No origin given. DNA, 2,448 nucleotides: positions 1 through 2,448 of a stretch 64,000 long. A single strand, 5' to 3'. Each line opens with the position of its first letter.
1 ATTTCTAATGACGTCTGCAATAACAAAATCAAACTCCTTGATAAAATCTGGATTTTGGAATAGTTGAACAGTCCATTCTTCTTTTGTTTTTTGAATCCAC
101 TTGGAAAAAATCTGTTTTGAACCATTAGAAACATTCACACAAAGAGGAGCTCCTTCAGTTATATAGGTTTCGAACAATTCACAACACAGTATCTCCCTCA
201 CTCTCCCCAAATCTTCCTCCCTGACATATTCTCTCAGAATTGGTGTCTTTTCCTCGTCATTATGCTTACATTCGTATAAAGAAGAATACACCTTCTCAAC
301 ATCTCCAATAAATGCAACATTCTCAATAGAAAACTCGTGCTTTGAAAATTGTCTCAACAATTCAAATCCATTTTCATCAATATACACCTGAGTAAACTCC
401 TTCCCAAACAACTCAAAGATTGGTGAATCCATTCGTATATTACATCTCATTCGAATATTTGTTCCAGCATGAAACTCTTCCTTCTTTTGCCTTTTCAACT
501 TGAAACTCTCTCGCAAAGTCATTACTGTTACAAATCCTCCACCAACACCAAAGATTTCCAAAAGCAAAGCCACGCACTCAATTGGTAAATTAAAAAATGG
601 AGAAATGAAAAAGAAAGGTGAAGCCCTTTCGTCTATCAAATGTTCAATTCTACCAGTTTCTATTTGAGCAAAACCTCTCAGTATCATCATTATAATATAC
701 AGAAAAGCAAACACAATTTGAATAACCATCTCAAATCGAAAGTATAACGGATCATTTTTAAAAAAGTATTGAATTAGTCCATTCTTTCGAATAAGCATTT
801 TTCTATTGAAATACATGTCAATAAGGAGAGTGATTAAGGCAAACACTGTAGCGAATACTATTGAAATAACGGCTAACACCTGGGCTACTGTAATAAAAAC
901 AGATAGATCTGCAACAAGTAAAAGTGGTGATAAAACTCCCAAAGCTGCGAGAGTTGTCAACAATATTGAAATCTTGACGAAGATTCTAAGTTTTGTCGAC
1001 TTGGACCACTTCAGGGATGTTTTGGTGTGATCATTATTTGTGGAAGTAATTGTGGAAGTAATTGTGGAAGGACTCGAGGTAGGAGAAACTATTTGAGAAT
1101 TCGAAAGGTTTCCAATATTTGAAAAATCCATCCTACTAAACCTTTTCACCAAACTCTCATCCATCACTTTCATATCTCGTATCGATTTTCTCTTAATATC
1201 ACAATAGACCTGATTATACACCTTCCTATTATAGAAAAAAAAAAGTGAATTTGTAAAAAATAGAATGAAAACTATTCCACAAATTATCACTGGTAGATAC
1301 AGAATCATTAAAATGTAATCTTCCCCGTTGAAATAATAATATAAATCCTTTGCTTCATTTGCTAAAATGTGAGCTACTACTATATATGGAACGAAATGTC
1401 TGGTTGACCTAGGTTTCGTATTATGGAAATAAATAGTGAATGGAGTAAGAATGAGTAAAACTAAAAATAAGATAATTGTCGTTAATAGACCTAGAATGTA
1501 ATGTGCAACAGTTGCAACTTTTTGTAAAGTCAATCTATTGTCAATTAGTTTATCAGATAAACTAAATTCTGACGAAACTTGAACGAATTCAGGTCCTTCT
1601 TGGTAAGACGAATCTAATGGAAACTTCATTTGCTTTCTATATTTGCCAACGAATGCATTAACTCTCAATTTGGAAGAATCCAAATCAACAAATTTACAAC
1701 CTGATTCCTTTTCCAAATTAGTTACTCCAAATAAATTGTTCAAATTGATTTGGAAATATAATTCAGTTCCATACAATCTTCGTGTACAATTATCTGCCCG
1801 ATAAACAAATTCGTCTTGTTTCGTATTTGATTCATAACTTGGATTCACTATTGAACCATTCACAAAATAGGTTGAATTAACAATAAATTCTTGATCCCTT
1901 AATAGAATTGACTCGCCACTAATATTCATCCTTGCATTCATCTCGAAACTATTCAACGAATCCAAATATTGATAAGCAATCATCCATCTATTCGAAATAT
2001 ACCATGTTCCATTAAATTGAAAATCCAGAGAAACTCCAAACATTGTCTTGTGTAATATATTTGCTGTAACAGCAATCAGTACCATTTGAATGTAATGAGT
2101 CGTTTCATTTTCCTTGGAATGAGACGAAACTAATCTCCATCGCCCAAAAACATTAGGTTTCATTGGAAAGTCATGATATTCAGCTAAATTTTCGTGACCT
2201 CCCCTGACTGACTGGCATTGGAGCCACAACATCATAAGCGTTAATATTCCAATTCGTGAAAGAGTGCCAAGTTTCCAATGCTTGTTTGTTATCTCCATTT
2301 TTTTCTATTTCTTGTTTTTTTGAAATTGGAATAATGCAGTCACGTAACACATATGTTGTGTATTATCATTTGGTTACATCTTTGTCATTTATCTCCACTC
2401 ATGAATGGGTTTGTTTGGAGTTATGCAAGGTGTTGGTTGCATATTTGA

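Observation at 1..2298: Two multi-TM proteins with C-terminal RGS boxes, one at each window edge (receptor-GAP hybrids)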

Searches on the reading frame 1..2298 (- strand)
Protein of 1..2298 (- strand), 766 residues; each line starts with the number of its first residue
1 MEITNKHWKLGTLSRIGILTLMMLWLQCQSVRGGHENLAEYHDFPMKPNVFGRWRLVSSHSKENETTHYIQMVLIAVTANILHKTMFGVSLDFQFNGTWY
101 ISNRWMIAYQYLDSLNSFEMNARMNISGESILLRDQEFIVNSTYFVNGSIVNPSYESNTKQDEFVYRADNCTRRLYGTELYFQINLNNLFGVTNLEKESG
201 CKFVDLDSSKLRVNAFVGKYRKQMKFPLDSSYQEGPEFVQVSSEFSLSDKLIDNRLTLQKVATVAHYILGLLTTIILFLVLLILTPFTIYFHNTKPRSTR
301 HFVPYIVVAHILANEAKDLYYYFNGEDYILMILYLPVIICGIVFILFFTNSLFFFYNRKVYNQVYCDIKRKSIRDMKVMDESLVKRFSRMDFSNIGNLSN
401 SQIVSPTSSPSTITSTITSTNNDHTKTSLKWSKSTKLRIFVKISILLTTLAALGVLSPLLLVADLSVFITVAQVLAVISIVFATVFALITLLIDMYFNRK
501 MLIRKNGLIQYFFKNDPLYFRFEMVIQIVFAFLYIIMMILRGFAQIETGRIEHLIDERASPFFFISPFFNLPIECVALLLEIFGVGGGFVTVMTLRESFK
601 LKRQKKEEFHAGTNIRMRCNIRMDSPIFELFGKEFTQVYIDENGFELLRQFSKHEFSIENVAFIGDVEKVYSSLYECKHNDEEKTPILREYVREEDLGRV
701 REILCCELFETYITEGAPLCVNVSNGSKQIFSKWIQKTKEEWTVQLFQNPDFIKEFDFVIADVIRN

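Call 8: search_protein_families(library=pfam, proteins=[window:1-2298:-], max_evalue=10)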
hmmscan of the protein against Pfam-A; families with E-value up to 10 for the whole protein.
window:1-2298:- (766 aa): 1 family
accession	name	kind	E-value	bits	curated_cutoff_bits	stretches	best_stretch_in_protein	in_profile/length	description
PF00615.24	RGS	-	0.0011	19.7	23.9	1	635-745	2-90/117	Regulator of G protein signaling domain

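Call 9: find_homologous_proteins(query=window:1-2298:-, max_evalue=0.001)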
Query window:1-2298:- (766 aa): 1 proteins with E <= 0.001 among 8000 candidates.
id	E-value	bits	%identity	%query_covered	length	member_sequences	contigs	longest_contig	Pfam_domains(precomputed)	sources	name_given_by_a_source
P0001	4.0e-248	844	99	51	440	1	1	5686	-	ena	-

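Call 11: find_encoding_contigs(protein=P0001, flank=10000)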
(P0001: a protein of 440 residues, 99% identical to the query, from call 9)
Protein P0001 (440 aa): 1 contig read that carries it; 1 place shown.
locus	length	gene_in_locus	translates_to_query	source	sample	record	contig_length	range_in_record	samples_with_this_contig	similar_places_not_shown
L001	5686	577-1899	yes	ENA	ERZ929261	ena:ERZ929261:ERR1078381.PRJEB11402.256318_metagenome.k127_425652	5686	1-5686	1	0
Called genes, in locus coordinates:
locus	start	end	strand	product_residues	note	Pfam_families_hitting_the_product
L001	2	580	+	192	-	?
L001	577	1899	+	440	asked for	-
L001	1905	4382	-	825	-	PF01436:NHL (faint), PF24684:Vgb_lyase (faint), PF00538:Linker_histone (faint), PF08450:SGL (faint), PF25021:TEN_NHL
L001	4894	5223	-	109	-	PF07714:PK_Tyr_Ser-Thr (weak)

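Call 12: search_protein_families(library=pfam, proteins=[P0001, L001:1905-4382:-, L001:2-580:+], max_evalue=1)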
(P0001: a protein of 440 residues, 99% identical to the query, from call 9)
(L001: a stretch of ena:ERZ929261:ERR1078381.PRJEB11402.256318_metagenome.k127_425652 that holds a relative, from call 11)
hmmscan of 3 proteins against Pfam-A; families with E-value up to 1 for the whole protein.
P0001 (440 aa): 2 families
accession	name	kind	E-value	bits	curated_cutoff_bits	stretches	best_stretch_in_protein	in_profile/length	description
PF00615.24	RGS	-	0.00038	21.3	23.9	1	259-369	2-90/117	Regulator of G protein signaling domain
PF04971.17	Phage_holin_2_1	-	0.24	11.9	26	1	100-128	33-61/64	Bacteriophage P21 holin S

L001:1905-4382:- (825 aa): 12 families
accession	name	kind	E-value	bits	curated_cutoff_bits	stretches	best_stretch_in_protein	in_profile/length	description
PF25021.1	TEN_NHL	-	2.5e-45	155.4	27.1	11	340-428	255-356/357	Teneurin NHL domain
PF01436.27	NHL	-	4.6e-40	134.1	20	6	566-591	1-26/28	NHL repeat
PF24684.1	Vgb_lyase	-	8.2e-11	41.7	50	1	404-494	57-134/290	Virginiamycin B lyase family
PF08450.18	SGL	-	3.8e-06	27.1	26.3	1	404-539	42-163/246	SMP-30/Gluconolactonase/LRE-like region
PF00538.25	Linker_histone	-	1e-05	26.1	22.4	0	529-554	45-70/74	linker histone H1 and H5 family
PF07494.17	Reg_prop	-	0.0001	22.5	20.4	0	460-473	8-21/24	Two component regulator propeller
PF06739.17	SBBP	-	0.00037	20.8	20.5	0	232-249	10-27/38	Beta-propeller repeat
PF00058.23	Ldl_recept_b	-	0.0089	16.9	21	0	689-714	1-26/42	Low-density lipoprotein receptor repeat class B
PF13449.12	Phytase-like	-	0.011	16.1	27.6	0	461-492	72-103/284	Esterase-like activity of phytase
PF06819.16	Arc_PepC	-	0.02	15.5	23.4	0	179-228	38-88/110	Archaeal Peptidase A24 C-terminal Domain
PF23500.1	DUF7133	-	0.04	13.7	27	0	674-702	23-212/385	Domain of unknown function (DUF7133)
PF12869.13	tRNA_anti-like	-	0.086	12.8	23.5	0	476-507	110-143/146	tRNA_anti-like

L001:2-580:+ (192 aa): 1 family
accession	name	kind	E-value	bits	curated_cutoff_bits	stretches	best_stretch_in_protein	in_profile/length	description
PF05478.16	Prominin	-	0.029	12.9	34.3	1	59-107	63-112/799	Prominin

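Call 13: search_solved_structures(query=P0001, max_evalue=1, show_alignments=2)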
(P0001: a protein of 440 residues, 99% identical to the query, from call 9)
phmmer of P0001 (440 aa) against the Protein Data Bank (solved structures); distinct sequences matched with E-value up to 1: 0.

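Call 33: search_protein_representatives(alignment_id=A1)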
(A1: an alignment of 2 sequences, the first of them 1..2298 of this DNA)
Query: 2 sequences, 816 profile positions. Proteins with E-value up to 0.001 (for the whole library): 8; up to 1e-10: 6; up to 1e-30: 6. The best 8 are listed.
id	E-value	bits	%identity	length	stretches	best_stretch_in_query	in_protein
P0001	0.0e+00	1114.7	-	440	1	376-816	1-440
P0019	7.9e-100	351.9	-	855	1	19-785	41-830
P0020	2.3e-90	320.6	-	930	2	130-790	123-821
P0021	9.1e-90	318.6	-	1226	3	622-793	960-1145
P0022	3.1e-86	307.0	-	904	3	616-787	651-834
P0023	6.8e-79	282.7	-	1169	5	616-788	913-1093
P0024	1.1e-04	37.3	-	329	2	705-798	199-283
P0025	4.7e-04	35.1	-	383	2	641-789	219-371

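Call 35: list_cluster_members(proteins=[P0019, P0020, P0021, P0022, P0023, P0024, P0025])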
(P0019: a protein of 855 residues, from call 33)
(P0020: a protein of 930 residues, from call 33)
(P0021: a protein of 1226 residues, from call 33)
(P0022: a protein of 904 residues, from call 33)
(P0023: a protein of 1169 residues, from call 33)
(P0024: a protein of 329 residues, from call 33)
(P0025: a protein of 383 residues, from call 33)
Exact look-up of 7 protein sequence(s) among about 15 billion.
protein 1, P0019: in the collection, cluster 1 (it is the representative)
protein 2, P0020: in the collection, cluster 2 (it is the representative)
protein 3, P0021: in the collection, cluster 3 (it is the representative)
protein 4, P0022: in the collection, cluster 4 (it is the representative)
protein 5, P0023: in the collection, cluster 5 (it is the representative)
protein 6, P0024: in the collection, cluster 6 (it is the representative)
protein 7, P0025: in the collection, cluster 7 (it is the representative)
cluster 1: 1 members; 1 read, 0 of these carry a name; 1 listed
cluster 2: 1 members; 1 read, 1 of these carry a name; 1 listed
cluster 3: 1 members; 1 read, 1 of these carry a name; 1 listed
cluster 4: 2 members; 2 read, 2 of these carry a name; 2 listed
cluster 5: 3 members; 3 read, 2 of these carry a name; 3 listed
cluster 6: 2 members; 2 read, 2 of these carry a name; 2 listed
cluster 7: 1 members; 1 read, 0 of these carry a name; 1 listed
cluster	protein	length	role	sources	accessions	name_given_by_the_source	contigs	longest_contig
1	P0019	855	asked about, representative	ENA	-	-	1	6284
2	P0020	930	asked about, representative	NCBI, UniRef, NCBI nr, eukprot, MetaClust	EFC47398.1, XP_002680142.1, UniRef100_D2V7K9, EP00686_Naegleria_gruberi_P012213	predicted protein [Naegleria gruberi] | Predicted protein n=1 Tax=Naegleria gruberi TaxID=5762 RepID=D2V7K9_NAEGR | uncharacterized protein NAEGRDRAFT_64840 [Naegleria gruberi]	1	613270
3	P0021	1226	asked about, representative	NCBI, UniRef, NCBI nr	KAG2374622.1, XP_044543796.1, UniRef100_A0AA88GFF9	hypothetical protein C9374_010641 [Naegleria lovaniensis] | RGS domain-containing protein n=1 Tax=Naegleria lovaniensis TaxID=51637 ... | uncharacterized protein C9374_010641 [Naegleria lovaniensis]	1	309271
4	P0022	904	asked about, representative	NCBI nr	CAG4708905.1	unnamed protein product [Naegleria fowleri]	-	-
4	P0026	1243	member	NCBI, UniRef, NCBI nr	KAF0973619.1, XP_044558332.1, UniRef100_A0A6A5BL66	hypothetical protein FDP41_008323 [Naegleria fowleri] | RGS domain-containing protein n=1 Tax=Naegleria fowleri TaxID=5763 RepID=A0A6A5BL66_NAEFO | uncharacterized protein FDP41_008323 [Naegleria fowleri]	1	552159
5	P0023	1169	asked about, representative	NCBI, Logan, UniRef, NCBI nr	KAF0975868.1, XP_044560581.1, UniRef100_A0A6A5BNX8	hypothetical protein FDP41_005195 [Naegleria fowleri] | RGS domain-containing protein n=1 Tax=Naegleria fowleri TaxID=5763 RepID=A0A6A5BNX8_NAEFO | uncharacterized protein FDP41_005195 [Naegleria fowleri]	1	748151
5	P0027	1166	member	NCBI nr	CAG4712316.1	unnamed protein product [Naegleria fowleri]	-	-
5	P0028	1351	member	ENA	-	-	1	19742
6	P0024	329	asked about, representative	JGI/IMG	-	hypothetical protein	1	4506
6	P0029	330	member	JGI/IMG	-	hypothetical protein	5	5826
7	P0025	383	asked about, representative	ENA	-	-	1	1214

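Call 37: search_protein_families(library=pfam, proteins=[P0019, P0020, P0021, P0026, P0023, P0024, P0025], max_evalue=0.01)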
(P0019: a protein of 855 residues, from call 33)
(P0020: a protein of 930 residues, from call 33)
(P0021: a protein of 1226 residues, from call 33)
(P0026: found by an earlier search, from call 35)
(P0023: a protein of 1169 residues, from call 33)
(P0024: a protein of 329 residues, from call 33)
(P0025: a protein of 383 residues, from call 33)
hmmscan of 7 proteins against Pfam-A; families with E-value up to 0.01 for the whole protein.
P0019 (855 aa): 0 families

P0020 (930 aa): 1 family
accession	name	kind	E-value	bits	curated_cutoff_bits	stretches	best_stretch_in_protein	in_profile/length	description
PF00615.24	RGS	-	0.00013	22.8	23.9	1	657-765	3-77/117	Regulator of G protein signaling domain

P0021 (1226 aa): 0 families

P0026 (1243 aa): 0 families

P0023 (1169 aa): 1 family
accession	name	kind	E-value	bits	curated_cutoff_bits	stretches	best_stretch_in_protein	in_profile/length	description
PF20237.3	DUF6594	-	0.0068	16.8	30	1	669-745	162-217/238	Family of unknown function (DUF6594)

P0024 (329 aa): 1 family
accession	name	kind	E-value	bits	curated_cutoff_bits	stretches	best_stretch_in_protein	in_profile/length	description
PF00615.24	RGS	-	2e-13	51.2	23.9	1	152-266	2-115/117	Regulator of G protein signaling domain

P0025 (383 aa): 2 families
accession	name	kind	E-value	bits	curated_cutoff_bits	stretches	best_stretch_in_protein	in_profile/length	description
PF00615.24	RGS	-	1.8e-08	35.2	23.9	1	214-297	2-86/117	Regulator of G protein signaling domain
PF14163.11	SieB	-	0.002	18.1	26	0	70-123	4-61/147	Super-infection exclusion protein B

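Call 38: find_homologous_proteins(query=A3, max_evalue=0.001)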
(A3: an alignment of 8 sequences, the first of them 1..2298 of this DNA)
Query A3 (8 sequences) (766 aa, profile of the alignment): 1 proteins with E <= 0.001 among 8000 candidates.
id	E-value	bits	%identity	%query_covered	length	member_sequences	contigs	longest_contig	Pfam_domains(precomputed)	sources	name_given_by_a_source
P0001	1.6e-181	624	99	51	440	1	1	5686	-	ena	-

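Call 54: predict_structure(alignment_id=A3)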
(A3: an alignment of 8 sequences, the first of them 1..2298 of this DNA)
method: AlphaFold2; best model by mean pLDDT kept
length: 766 residues; sequences in the alignment: 8
mean_pLDDT: 46.0   pTM: 0.29
mean pLDDT of the five models: 46.0, 45.7, 44.4, 43.9, 40.2
residues with pLDDT >= 90: 0; 70-90: 72; 50-70: 192; < 50: 502
segments of 3 or more residues with pLDDT < 50: 1-39, 47-49, 60-65, 77-81, 108-169, 188-207, 224-234, 248-275, 277-438, 487-529, 542-624, 632-657, 679-683
pLDDT, mean of each block of 10 residues (from residue 1): 25 28 26 37 51 59 51 56 58 56 50 40 31 29 29 29 35 54 55 33 43 63 46 52 54 45 46 48 43 36 40 43 38 42 41 33 37 38 32 29 27 26 28 43 52 52 57 60 52 42 36 36 46 51 43 40 45 47 38 32 28 25 51 44 39 43 71 65 58 74 80 65 76 80 75 78 64
secondary structure, 60 per line:
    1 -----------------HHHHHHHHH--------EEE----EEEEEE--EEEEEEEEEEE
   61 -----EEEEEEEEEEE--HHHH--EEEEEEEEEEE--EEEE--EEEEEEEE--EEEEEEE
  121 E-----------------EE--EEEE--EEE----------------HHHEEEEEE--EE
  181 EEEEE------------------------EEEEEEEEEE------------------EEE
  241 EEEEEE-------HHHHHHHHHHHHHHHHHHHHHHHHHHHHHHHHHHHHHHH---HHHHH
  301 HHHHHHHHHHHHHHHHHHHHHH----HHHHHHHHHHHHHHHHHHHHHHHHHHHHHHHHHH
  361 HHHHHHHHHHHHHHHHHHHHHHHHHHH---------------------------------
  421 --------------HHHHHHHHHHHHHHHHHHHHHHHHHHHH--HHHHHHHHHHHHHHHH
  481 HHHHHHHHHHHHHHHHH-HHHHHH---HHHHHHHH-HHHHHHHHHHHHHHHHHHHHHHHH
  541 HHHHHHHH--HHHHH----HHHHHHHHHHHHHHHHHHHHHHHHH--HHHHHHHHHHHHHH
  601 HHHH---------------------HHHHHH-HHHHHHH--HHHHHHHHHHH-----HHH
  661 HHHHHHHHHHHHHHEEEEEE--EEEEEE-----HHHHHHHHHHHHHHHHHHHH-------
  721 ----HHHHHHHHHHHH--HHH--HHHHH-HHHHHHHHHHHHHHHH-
elements in order (helices of 4 or more, strands of 3 or more residues): H18-26 E35-37 E42-47 E50-60 E66-76 H79-82 E85-95 E98-101 E104-111 E114-121 E143-146 E149-151 E171-176 E179-185 E210-219 E238-246 H254-292 H296-322 H327-387 H435-462 H465-497 H499-504 H508-515 H517-548 H551-555 H560-584 H587-604 H626-631 H633-639 H642-652 H658-674 E675-680 E683-688 H694-713 H725-736 H744-748 H750-765
